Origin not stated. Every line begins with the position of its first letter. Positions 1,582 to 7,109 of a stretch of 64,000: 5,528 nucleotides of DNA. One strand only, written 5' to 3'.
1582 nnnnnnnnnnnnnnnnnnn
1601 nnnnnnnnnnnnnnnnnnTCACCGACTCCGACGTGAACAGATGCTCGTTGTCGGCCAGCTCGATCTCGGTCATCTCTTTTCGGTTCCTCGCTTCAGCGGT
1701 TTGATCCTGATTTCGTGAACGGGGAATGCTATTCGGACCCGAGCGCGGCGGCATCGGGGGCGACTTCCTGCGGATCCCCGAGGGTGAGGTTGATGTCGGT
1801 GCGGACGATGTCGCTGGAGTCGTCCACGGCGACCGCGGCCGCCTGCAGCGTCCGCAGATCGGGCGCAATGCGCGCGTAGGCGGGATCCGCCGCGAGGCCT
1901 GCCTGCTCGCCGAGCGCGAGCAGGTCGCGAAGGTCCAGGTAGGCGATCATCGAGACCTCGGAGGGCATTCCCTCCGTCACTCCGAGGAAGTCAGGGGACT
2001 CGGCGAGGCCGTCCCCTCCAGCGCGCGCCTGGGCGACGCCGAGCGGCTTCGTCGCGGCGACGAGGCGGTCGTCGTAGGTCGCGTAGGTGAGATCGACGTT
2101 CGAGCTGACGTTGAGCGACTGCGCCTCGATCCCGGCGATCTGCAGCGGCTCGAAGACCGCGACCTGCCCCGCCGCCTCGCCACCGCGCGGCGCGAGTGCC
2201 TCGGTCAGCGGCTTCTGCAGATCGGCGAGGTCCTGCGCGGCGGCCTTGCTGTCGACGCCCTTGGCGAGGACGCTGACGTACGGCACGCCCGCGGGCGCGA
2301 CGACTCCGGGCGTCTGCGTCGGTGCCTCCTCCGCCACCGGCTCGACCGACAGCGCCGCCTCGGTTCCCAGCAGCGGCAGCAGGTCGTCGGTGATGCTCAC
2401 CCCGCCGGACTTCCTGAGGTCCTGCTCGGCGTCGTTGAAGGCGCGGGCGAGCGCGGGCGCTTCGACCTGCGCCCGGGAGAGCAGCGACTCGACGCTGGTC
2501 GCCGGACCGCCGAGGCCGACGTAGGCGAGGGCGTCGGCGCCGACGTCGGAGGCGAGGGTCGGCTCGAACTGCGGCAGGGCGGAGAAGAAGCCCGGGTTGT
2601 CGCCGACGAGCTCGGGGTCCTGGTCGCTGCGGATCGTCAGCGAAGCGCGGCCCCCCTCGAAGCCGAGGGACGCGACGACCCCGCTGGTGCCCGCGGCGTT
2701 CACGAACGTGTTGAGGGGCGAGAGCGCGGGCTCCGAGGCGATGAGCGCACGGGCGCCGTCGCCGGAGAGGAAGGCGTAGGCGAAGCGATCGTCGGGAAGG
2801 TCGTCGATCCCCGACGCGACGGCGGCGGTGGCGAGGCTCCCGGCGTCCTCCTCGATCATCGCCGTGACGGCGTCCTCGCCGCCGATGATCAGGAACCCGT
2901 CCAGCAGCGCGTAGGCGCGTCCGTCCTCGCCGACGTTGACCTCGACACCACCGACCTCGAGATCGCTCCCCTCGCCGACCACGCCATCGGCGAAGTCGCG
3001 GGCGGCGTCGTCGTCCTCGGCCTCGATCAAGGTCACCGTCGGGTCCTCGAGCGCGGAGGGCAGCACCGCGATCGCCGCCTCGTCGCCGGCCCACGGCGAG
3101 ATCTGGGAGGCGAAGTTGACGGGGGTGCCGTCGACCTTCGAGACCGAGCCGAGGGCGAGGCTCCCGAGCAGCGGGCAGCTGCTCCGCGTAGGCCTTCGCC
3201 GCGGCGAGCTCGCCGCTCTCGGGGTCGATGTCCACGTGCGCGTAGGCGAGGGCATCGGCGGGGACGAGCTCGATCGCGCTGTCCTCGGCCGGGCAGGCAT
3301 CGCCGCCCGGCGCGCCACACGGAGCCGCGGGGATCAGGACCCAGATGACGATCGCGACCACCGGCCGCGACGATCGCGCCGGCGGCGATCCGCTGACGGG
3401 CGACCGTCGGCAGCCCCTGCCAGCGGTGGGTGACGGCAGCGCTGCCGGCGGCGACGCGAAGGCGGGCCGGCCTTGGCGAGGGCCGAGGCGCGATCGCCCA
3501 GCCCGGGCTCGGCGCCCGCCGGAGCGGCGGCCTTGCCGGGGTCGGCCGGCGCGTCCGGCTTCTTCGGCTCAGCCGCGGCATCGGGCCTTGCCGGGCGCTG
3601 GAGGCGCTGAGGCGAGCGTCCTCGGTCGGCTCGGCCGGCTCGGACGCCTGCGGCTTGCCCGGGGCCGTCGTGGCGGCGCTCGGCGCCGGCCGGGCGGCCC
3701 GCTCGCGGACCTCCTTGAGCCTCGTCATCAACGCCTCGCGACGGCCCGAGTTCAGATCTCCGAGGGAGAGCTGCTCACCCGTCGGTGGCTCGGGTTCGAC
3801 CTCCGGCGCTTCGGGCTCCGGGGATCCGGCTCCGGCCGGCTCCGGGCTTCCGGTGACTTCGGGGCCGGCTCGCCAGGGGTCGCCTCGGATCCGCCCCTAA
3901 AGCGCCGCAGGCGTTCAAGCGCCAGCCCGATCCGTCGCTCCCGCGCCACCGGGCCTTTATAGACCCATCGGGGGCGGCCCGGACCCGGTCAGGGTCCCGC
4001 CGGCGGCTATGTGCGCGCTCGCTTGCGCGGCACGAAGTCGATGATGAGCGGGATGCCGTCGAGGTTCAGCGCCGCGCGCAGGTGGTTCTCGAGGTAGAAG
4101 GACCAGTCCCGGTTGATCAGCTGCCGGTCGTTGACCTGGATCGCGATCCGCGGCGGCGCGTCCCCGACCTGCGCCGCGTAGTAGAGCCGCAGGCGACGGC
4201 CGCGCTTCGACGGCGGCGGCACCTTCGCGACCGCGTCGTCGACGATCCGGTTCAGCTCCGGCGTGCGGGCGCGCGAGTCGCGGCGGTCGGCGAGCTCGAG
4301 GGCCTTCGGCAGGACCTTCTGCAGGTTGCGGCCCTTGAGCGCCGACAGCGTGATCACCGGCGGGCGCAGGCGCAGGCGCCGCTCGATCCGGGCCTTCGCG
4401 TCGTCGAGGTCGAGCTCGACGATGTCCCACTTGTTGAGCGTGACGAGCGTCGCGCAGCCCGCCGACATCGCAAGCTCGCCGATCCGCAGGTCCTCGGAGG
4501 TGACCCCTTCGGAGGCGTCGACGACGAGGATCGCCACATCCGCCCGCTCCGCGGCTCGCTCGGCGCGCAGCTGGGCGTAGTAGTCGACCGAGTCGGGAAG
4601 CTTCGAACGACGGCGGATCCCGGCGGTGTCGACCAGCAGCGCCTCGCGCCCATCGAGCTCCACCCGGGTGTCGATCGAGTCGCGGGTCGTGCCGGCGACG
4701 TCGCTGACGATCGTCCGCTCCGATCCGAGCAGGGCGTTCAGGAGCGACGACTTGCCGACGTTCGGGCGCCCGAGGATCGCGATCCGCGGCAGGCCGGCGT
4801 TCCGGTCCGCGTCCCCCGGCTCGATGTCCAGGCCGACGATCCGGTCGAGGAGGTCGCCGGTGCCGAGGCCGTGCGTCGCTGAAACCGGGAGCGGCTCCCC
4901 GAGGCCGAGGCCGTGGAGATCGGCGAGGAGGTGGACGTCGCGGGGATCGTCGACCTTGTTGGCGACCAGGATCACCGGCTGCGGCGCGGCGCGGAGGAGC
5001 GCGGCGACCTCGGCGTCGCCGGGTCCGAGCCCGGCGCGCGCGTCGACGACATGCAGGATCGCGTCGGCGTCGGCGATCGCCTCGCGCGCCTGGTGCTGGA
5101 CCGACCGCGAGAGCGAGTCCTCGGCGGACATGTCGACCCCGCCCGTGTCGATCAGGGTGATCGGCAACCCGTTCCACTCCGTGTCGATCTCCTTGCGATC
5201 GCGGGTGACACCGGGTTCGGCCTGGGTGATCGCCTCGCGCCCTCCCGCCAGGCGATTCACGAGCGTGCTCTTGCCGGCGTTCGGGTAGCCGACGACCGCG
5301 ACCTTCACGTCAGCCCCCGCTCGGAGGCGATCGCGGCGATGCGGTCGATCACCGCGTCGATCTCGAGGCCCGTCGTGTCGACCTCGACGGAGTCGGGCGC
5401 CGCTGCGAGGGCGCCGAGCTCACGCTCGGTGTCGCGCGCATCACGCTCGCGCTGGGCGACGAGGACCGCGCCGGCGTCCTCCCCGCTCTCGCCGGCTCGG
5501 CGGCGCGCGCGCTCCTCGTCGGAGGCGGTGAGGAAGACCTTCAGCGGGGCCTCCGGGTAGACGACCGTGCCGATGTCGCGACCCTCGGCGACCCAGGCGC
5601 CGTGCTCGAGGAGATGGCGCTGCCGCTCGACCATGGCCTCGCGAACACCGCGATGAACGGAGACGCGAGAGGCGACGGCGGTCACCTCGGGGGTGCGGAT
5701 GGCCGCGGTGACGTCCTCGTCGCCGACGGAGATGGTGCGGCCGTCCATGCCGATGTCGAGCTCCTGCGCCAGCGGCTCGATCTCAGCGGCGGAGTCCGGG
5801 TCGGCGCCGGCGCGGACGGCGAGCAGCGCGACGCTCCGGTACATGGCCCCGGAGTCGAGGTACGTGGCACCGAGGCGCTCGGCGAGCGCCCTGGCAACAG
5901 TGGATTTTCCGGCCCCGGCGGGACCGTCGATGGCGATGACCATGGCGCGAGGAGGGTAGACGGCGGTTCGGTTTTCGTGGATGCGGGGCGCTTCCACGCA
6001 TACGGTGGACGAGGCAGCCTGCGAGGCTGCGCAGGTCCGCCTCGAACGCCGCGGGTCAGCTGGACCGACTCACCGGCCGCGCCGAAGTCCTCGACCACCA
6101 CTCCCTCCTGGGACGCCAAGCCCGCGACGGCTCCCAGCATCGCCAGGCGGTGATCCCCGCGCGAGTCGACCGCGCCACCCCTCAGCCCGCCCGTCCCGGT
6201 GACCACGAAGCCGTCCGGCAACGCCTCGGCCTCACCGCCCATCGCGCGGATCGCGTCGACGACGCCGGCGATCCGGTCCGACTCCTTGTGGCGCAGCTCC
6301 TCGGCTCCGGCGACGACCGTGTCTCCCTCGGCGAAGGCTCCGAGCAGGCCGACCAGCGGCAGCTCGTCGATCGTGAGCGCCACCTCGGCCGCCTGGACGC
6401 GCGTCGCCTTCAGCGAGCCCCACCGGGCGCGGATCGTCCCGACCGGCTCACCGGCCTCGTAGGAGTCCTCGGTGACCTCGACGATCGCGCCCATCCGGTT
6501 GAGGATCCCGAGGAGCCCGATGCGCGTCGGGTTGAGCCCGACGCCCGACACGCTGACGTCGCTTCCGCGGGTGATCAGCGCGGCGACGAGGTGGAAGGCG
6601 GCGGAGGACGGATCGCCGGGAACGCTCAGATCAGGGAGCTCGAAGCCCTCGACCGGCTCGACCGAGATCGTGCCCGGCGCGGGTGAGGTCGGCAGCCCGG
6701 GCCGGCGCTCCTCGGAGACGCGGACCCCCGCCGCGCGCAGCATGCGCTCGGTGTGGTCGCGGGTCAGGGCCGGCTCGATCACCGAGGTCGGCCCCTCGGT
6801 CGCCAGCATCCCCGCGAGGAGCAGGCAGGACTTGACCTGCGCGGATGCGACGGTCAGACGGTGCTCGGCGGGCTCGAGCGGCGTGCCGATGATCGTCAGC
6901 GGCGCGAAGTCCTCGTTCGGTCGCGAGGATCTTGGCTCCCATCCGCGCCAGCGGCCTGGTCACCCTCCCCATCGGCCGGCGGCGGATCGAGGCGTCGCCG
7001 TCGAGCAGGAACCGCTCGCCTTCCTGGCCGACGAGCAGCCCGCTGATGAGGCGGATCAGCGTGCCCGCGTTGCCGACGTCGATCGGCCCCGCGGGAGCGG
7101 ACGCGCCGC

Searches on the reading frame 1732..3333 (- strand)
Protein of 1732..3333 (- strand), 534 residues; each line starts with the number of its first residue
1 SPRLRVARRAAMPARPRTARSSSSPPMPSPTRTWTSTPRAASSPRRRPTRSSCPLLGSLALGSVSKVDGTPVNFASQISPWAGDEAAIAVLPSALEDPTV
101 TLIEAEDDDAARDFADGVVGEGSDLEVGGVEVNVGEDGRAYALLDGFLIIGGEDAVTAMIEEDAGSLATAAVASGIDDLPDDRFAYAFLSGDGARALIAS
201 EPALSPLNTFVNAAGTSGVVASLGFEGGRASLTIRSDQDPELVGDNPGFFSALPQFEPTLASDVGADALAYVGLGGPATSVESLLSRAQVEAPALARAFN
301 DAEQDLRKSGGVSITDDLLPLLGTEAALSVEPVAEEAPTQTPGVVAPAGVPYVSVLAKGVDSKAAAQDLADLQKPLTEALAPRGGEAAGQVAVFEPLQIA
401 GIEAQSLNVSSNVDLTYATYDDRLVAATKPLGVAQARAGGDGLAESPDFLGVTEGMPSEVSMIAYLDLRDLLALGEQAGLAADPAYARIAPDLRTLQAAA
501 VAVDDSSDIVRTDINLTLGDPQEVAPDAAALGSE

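Call 86: search_protein_families(library=pfam, proteins=[window:1732-3333:-], max_evalue=0.00001)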
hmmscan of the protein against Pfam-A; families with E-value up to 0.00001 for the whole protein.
window:1732-3333:- (534 aa): 1 family
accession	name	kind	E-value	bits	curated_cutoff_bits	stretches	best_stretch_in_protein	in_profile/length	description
PF11832.13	DUF3352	-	4e-13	49.2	26.8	1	70-517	88-535/536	Protein of unknown function (DUF3352)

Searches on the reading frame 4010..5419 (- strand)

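Call 86: search_protein_families(library=pfam, proteins=[window:4010-5419:-], max_evalue=0.00001)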
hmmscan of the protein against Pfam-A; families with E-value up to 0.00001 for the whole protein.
window:4010-5419:- (470 aa): 11 families
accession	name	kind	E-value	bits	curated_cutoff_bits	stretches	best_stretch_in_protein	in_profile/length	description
PF01926.29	MMR_HSR1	-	5.4e-56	188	21.9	2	39-155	1-113/113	50S ribosome-binding GTPase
PF02421.24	FeoB_N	-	2e-26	92.8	27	2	212-370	2-153/156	Ferrous iron transport protein B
PF00009.33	GTP_EFTU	-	4.5e-25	88.8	26.5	2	243-374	54-183/188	Elongation factor Tu GTP binding domain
PF14714.11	KH_dom-like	-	9e-23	80.8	27.3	1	383-462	1-80/81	KH-domain-like of EngA bacterial GTPase enzymes, C-terminal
PF00350.29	Dynamin_N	-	7.8e-16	59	27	0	213-244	1-32/168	Dynamin family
PF04548.22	AIG1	-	2.3e-10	40.6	27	0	212-310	2-100/212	AIG1 family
PF03193.22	RsgA_GTPase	-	2.4e-09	37.7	30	0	214-269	110-169/174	RsgA GTPase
PF02492.25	cobW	-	1e-06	28.9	20.7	0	284-350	106-171/180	CobW/HypB/UreG, nucleotide-binding domain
PF00025.27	Arf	-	1.4e-06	28.4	22.3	0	36-163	13-132/174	ADP-ribosylation factor family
PF08477.19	Roc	-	4.2e-06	27.4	27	0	39-116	1-85/119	Ras of Complex, Roc, domain of DAPkinase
PF00071.28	Ras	-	6.8e-06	26.2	21.6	0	213-276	2-66/162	Ras family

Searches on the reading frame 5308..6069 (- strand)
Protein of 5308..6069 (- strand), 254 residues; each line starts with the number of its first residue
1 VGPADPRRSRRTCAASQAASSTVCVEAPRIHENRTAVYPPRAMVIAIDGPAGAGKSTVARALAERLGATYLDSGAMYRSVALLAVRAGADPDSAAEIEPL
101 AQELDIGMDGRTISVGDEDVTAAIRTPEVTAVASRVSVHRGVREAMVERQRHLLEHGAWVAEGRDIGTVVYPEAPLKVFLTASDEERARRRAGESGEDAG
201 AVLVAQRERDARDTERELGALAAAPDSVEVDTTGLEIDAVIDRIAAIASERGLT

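Call 86: search_protein_families(library=pfam, proteins=[window:5308-6069:-], max_evalue=0.00001)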
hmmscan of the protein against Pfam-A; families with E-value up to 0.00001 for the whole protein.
window:5308-6069:- (254 aa): 4 families
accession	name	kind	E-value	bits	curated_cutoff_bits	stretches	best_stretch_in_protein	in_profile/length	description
PF02224.24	Cytidylate_kin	-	3.8e-65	220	26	1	45-248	1-209/211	Cytidylate kinase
PF13189.12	Cytidylate_kin2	-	1.8e-09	38.5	28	1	44-204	1-141/176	Cytidylate kinase-like family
PF13238.12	AAA_18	-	4e-08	34.2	29.4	1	45-198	1-115/128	AAA domain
PF13671.12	AAA_33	-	5.2e-06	27.3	27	0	44-82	1-39/143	AAA domain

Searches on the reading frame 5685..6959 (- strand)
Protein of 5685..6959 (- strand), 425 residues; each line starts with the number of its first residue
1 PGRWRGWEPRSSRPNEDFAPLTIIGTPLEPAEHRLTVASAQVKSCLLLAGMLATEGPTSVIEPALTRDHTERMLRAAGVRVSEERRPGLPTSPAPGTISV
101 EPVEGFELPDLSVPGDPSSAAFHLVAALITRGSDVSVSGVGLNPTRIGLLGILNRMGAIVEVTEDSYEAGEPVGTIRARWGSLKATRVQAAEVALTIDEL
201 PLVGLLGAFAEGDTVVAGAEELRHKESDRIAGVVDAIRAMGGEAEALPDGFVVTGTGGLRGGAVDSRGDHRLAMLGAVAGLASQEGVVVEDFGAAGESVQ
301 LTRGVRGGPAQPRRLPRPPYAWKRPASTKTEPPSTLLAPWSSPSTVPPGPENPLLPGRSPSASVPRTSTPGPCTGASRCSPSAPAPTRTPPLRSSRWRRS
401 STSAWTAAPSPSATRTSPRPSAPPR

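Call 86: search_protein_families(library=pfam, proteins=[window:5685-6959:-], max_evalue=0.00001)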
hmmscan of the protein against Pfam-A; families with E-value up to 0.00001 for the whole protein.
window:5685-6959:- (425 aa): 1 family
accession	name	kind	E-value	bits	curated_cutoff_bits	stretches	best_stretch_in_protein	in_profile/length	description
PF00275.25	EPSP_synthase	-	9.8e-56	189.7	22.8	1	15-296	141-407/417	EPSP synthase (3-phosphoshikimate 1-carboxyvinyltransferase)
